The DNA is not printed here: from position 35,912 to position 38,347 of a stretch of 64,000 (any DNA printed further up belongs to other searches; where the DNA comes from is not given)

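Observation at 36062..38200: MBL-fold hydrolase fused to tandem cyclic-nucleotide-binding domains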

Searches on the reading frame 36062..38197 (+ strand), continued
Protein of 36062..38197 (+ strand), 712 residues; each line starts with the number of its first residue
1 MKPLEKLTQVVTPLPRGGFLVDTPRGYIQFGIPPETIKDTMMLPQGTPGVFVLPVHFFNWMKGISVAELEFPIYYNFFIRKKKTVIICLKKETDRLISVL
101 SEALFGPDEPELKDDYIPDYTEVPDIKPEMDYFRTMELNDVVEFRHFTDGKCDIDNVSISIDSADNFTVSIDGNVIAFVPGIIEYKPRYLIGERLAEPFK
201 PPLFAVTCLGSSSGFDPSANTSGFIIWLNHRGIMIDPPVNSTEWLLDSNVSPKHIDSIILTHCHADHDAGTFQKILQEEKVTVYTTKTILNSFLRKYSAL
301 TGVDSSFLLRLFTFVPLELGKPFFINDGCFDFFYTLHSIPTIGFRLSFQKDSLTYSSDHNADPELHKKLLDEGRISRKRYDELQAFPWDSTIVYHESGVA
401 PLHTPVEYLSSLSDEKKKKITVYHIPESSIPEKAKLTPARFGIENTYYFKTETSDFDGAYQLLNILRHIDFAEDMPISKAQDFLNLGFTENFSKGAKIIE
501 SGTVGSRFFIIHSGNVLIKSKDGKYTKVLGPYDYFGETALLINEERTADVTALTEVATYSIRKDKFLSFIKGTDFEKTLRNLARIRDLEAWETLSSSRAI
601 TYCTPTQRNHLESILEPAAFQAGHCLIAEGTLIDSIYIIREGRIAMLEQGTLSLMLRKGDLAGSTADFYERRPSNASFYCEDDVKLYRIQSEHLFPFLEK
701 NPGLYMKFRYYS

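Call 15: find_encoding_contigs(protein=P0001, flank=8000, max_places=3)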
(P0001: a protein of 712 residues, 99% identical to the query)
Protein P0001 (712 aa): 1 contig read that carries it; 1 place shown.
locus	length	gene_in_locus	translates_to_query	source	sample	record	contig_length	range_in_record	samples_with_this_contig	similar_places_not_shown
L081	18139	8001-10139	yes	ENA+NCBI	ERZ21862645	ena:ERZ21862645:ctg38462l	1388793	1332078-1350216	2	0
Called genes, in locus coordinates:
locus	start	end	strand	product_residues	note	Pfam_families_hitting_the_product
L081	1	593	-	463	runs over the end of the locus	PF01565:FAD_binding_4, PF02913:FAD-oxidase_C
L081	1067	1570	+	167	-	-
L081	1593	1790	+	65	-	PF09957:VapB_antitoxin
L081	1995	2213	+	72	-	PF01850:PIN (weak)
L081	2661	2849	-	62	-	-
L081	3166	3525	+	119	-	PF02915:Rubrerythrin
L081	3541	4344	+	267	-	PF04454:Linocin_M18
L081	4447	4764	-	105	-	-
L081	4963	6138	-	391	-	PF25084:LbH_EIF2B, PF25087:GMPPB_C (faint), PF24894:Hexapep_GlmU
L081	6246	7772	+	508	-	PF17651:Raco_middle, PF14574:RACo_C_ter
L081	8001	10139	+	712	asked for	PF00753:Lactamase_B (weak), PF23023:Anti-Pycsar_Apyc1, PF12706:Lactamase_B_2 (weak), PF00027:cNMP_binding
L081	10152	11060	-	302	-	PF14580:LRR_9 (faint), PF00560:LRR_1 (faint), PF12799:LRR_4, PF13855:LRR_8 (weak), PF12799:LRR_4 (weak)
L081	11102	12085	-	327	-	PF13174:TPR_6 (faint), PF13176:TPR_7 (faint), PF13428:TPR_14 (faint), PF13432:TPR_16 (faint), PF07719:TPR_2 (faint), PF14559:TPR_19 (faint), PF00515:TPR_1 (faint)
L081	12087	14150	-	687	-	-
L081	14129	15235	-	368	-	-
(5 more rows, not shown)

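Call 30: predict_structure(alignment_id=A1)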
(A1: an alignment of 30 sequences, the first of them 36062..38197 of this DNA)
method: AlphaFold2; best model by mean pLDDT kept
length: 712 residues; sequences in the alignment: 30
mean_pLDDT: 84.5   pTM: 0.83
mean pLDDT of the five models: 84.5, 83.1, 82.5, 80.2, 79.7
residues with pLDDT >= 90: 250; 70-90: 381; 50-70: 72; < 50: 9
segments of 3 or more residues with pLDDT < 50: 190-193, 211-214
pLDDT, mean of each block of 10 residues (from residue 1): 77 86 92 80 89 83 76 85 93 89 84 87 84 87 93 94 93 93 64 52 62 56 75 72 64 78 68 67 88 88 87 87 90 82 90 86 92 92 91 86 88 94 83 85 73 80 77 74 86 94 91 87 80 87 87 92 91 85 84 85 82 93 96 95 95 94 92 95 96 91 85 77
secondary structure, 60 per line:
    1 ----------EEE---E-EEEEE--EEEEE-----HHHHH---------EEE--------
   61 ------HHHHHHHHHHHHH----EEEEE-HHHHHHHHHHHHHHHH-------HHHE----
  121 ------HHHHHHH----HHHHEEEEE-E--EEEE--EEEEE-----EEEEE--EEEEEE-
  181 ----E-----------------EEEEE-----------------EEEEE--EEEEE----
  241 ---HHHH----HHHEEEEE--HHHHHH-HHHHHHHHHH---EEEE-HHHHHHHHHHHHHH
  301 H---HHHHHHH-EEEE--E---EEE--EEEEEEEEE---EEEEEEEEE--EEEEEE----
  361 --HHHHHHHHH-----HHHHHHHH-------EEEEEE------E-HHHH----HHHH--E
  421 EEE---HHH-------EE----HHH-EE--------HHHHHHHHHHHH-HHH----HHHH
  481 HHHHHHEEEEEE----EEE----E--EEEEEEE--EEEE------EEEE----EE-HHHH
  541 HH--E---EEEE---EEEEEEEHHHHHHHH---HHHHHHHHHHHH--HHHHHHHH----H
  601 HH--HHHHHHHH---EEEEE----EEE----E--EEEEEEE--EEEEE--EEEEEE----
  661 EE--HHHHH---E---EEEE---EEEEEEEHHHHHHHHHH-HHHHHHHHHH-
elements in order (helices of 4 or more, strands of 3 or more residues): E11-13 E19-23 E26-30 H36-40 E50-52 H67-79 E84-88 H90-105 H127-133 H138-141 E142-146 E151-154 E157-161 E167-171 E174-179 E203-207 E225-229 E232-236 H244-247 E255-259 H262-267 H269-278 E282-285 H287-301 H305-311 E313-316 E323-325 E328-336 E340-348 E351-356 H363-371 H377-384 E392-397 H406-409 H414-417 E420-423 H457-468 H477-486 E487-492 E497-499 E507-513 E516-519 E526-529 H537-542 E549-552 E556-562 H563-570 H574-585 H588-595 H605-612 E616-620 E625-627 E635-641 E644-648 E651-656 H665-669 E677-680 E684-690 H691-700 H702-711

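Call 43: fold_search(model_id=the predicted structure, library=pdb)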
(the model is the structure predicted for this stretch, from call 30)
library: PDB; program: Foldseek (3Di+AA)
matches with E <= 10: 1666; with E <= 0.001: 714
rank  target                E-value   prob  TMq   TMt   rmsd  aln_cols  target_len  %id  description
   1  5kbf_A                4.4e-19  1.00  0.21  0.43   9.7       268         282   23  cAMP bound PfPKA-R (141-441) (released 2016-10-12)
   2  4z07_C                6.0e-19  1.00  0.15  0.40  18.0       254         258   22  Co-crystal structure of the tandem CNB (CNB-A/B) domains of human PKG I beta with cGMP (released 2016-04-13)
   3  3of1                  1.3e-18  1.00  0.20  0.52   9.5       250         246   22  Crystal Structure of Bcy1, the Yeast Regulatory Subunit of PKA (released 2010-12-01)
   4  4z07_A                1.6e-18  1.00  0.16  0.39  18.6       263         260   22  Co-crystal structure of the tandem CNB (CNB-A/B) domains of human PKG I beta with cGMP (released 2016-04-13)
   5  3shr_A                3.2e-18  1.00  0.16  0.38  15.5       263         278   22  Crystal Structure of cGMP-dependent Protein Kinase Reveals Novel Site of Interchain Communication (released 2011-09-21)
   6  1ne4                  9.8e-18  1.00  0.19  0.47  11.8       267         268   21  Crystal Structure of Rp-cAMP Binding R1a Subunit of cAMP-dependent Protein Kinase (released 2004-01-13)
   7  6rsx                  9.8e-18  1.00  0.20  0.46  10.7       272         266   19  Regulatory Subunit of cAMP-dependant Protein Kinase A from Euglena gracilis at 1.6 A resolution (released 2020-10-28)
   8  4jv4                  2.2e-17  1.00  0.19  0.47  11.4       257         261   23  Crystal Structure of RIalpha(91-379) bound to HE33, a N6 di-propyl substituted cAMP analog (released 2013-09-18)
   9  5dzc                  2.3e-17  1.00  0.16  0.14  19.2       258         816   22  Crystal structure of the cGMP-dependent protein kinase PKG from Plasmodium Vivax - AMPPNP bound (released 2015-10-14)
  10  1cx4                  3.3e-17  1.00  0.17  0.40  14.2       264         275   20  CRYSTAL STRUCTURE OF A DELETION MUTANT OF THE TYPE II BETA REGULATORY SUBUNIT OF CAMP-DEPENDENT PROTEIN KINASE (released 2001-03-07)
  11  4x6r_B                3.5e-17  1.00  0.16  0.36  18.9       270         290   22  An Isoform-specific Myristylation Switch Targets RIIb PKA Holoenzymes to Membranes (released 2015-07-22)
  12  1rl3_B                4.1e-17  1.00  0.19  0.48  12.1       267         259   22  Crystal structure of cAMP-free R1a subunit of PKA (released 2004-07-06)
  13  5f0a                  4.1e-17  1.00  0.16  0.14  19.2       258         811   22  CRYSTAL STRUCTURE OF PVX_084705 WITH BOUND 1-tert-butyl-3-(3-chlorophenoxy)-1H-pyrazolo[3,4-d]pyrimidin-4-amine INHIBITO (released 2015-12-16)
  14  4mx3_A                4.3e-17  1.00  0.20  0.46  10.1       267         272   21  Crystal Structure of PKA RIalpha Homodimer (released 2014-01-15)
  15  5ezr                  5.9e-17  1.00  0.15  0.14  18.1       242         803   23  Crystal Structure of PVX_084705 bound to compound (released 2017-05-10)
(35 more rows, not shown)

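Call 49: search_protein_families(library=padloc, proteins=[window:36062-38197:+], max_evalue=1)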
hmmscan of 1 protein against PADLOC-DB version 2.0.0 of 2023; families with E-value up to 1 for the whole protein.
window:36062-38197:+ (712 aa): 7 families
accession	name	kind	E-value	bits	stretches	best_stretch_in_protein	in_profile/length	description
PDLC00731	Effector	-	2.5e-09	34.6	2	480-570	33-123/306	TIR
PDLC02371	PycTIR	-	4.5e-08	30.8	1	480-582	30-130/288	-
PDLC00732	Effector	-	6.7e-07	26.5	1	455-571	4-120/301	TIR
PDLC00734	PycC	-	1.8e-06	25.3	2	491-565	37-115/374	Pycsar cyclase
PDLC00730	Effector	-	1.1e-05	22.8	1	442-571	12-141/299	TIR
PDLC03854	LmuA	-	0.0077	13.4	1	250-294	52-96/345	-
PDLC03805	RTasMBL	-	0.02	12.1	1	253-296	46-89/322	DRT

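Call 51: find_encoding_contigs(protein=window:36062-38197:+, flank=10000, max_places=3)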
Protein window:36062-38197:+ (712 aa): 2 contigs read that carry it; 1 place shown.
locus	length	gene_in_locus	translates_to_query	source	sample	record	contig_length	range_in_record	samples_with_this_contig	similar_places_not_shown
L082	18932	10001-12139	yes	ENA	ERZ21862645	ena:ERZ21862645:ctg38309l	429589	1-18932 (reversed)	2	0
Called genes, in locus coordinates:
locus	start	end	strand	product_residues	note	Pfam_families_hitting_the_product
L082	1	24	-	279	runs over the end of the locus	PF04909:Amidohydro_2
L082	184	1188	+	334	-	-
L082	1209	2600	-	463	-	PF01565:FAD_binding_4, PF02913:FAD-oxidase_C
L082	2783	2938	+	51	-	-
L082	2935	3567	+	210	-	-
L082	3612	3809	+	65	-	PF09957:VapB_antitoxin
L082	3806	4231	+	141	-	PF01850:PIN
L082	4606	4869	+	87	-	-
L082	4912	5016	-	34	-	-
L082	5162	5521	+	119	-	PF02915:Rubrerythrin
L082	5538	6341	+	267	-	PF04454:Linocin_M18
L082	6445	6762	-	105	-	-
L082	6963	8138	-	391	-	PF25084:LbH_EIF2B, PF25087:GMPPB_C (faint), PF24894:Hexapep_GlmU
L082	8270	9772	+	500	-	PF17651:Raco_middle, PF14574:RACo_C_ter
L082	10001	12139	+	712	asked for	PF00753:Lactamase_B (weak), PF23023:Anti-Pycsar_Apyc1, PF12706:Lactamase_B_2 (weak), PF00027:cNMP_binding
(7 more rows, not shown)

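Call 59: search_protein_representatives(alignment_id=A1)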
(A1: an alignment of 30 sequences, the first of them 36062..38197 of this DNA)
Query: 30 sequences, 716 profile positions. Proteins with E-value up to 0.001 (for the whole library): 48216; up to 1e-10: 9945; up to 1e-30: 920. The best 150 are listed.
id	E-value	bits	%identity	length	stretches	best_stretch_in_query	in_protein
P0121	0.0e+00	1139.9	-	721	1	6-714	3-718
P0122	1.7e-282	955.5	-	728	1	9-713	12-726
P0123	1.3e-266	903.0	-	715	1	8-711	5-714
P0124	9.7e-260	880.3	-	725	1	8-711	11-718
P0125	8.6e-231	784.6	-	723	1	9-710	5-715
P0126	8.7e-225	764.7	-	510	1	6-504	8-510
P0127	1.1e-221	754.5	-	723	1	9-710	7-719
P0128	1.3e-214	731.0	-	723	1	6-710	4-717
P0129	2.1e-212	723.8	-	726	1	10-710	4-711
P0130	1.4e-208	711.2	-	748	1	10-709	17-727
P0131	6.8e-203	692.3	-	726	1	10-712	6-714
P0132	5.3e-200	682.8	-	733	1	8-710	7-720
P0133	8.1e-199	678.9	-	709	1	13-713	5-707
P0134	3.4e-198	676.8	-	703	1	12-712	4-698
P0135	1.4e-197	674.8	-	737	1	9-711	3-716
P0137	4.2e-196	669.9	-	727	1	6-709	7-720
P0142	1.9e-192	657.8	-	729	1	10-710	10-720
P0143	4.8e-192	656.5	-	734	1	13-710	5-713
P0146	6.3e-186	636.3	-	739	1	8-709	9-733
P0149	1.5e-180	618.5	-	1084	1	6-710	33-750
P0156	4.6e-175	600.4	-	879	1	7-709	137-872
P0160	5.0e-171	587.0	-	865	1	12-705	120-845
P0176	1.6e-160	552.3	-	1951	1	6-707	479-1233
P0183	7.8e-157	540.1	-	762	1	11-709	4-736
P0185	1.1e-155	536.3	-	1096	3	163-525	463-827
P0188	5.9e-155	533.9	-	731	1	11-709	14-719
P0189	1.5e-154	532.5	-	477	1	12-456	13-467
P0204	9.0e-142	490.3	-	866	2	197-712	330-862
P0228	5.8e-130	451.3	-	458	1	10-449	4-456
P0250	7.4e-117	407.9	-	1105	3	198-520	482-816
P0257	1.7e-114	400.2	-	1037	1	21-667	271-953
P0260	3.5e-112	392.5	-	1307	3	197-520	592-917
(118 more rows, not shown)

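Call 63: list_cluster_members(proteins=[P0185, P0204, P0160, P0156, P0149, P0176, P0257, P0260, P0250, P0142])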
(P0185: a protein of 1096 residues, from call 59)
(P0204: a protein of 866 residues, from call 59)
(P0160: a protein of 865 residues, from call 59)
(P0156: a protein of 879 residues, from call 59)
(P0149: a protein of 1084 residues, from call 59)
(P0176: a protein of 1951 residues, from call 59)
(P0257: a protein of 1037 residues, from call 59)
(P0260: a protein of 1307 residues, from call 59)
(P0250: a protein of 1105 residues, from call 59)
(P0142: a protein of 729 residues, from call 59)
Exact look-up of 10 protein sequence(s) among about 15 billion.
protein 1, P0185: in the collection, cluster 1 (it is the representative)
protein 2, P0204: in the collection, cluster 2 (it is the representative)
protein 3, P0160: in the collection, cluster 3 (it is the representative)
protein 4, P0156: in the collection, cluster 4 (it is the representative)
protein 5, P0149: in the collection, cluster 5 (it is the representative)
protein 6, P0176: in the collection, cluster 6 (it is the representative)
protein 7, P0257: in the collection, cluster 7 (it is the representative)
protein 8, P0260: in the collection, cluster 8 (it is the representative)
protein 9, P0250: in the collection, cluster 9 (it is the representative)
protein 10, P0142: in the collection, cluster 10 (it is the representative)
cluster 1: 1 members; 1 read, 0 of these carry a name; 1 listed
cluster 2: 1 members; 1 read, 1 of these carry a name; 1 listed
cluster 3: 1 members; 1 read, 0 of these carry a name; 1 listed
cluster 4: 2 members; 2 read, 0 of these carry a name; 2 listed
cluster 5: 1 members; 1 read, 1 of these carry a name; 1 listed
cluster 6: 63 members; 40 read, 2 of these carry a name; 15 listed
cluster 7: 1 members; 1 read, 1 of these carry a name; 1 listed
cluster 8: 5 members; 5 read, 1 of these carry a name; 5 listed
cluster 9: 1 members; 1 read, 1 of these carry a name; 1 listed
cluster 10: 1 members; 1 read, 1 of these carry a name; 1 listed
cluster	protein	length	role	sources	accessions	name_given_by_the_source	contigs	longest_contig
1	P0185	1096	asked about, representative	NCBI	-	-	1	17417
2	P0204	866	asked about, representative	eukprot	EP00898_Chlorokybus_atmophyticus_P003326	jgi/Chlat1/3995/Chrsp26S04075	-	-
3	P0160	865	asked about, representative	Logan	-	-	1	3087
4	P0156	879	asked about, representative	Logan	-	-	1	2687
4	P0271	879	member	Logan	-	-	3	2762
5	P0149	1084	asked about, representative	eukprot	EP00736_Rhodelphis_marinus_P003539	Rmarinus@m.23382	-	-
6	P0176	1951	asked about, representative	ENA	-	-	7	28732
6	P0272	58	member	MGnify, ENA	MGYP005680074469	FL=1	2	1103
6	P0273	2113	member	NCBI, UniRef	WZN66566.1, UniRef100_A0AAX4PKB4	guanylate cyclase [Chloropicon roscoffensis] | Guanylate cyclase n=1 Tax=Chloropicon roscoffensis TaxID=1461544 RepID=A0AAX4PKB4_9CHLO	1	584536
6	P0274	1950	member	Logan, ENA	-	-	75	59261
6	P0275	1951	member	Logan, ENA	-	-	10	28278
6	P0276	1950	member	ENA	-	-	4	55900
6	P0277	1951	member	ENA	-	-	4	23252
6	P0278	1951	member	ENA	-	-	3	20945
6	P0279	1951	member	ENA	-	-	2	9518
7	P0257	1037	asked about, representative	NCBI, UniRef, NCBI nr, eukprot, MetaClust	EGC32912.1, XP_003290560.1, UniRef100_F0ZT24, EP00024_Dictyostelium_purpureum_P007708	hypothetical protein DICPUDRAFT_56777 [Dictyostelium purpureum] | 3',5'-cyclic-GMP phosphodiesterase n=1 Tax=Dictyostelium purpureum TaxID=5786 ... | uncharacterized protein DICPUDRAFT_56777 [Dictyostelium purpureum]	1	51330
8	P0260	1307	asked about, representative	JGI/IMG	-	-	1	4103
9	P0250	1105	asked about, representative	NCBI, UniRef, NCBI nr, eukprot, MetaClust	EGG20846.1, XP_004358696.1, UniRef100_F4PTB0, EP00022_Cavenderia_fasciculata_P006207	cAMP/cGMP-stimulated cAMP/cGMP phosphodiesterase [Cavenderia fasciculata] | 3',5'-cyclic-GMP phosphodiesterase n=1 Tax=Cavenderia fasciculata TaxID=261658 ... | XP_004358696.1 cAMP/cGMP-stimulated cAMP/cGMP phosphodiesterase [Cavenderia fasciculata]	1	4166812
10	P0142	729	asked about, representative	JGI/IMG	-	CRP-like cAMP-binding protein/ribonuclease BN (tRNA processing enzyme)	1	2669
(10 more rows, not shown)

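Call 68: list_cluster_members(proteins=[P0122, P0125, P0128, P0130, P0132, P0137, P0143, P0146, P0188, P0183])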
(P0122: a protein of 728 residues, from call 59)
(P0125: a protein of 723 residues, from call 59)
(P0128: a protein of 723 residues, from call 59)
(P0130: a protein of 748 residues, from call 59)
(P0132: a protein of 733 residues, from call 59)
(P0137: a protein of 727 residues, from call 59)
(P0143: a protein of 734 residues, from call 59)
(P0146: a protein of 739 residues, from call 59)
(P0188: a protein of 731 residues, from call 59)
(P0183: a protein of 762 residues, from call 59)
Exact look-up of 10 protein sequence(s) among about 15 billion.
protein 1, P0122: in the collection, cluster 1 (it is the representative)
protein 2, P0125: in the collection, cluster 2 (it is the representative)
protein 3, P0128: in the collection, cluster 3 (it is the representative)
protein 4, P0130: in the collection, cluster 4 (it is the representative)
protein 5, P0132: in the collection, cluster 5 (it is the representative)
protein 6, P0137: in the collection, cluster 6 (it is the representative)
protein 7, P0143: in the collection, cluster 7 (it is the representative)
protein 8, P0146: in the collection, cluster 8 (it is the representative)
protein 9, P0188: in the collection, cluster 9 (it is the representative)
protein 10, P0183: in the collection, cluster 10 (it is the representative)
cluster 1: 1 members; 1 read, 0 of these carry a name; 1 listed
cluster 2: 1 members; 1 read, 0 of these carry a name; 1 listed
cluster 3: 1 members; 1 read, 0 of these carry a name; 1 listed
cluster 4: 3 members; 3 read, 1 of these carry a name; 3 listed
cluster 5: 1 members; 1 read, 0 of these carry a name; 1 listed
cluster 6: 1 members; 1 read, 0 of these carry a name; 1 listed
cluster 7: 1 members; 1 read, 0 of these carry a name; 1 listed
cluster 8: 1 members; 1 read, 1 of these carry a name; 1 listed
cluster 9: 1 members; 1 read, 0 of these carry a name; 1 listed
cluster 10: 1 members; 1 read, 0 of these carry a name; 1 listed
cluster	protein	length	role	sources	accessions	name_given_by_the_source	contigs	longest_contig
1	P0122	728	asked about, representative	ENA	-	-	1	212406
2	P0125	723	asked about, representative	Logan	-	-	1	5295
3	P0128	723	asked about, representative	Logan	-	-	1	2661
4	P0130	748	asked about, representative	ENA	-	-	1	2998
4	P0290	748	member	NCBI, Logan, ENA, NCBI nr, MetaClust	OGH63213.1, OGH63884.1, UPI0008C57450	MAG: hypothetical protein A3G34_15270 [Candidatus Lindowbacteria bacterium ... | status=active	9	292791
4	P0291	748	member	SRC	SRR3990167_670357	-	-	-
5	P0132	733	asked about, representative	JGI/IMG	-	-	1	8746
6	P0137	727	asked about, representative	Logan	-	-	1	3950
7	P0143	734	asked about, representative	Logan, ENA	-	-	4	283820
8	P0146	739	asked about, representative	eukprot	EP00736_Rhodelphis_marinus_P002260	Rmarinus@m.16527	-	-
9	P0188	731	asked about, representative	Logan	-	-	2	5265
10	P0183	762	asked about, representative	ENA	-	-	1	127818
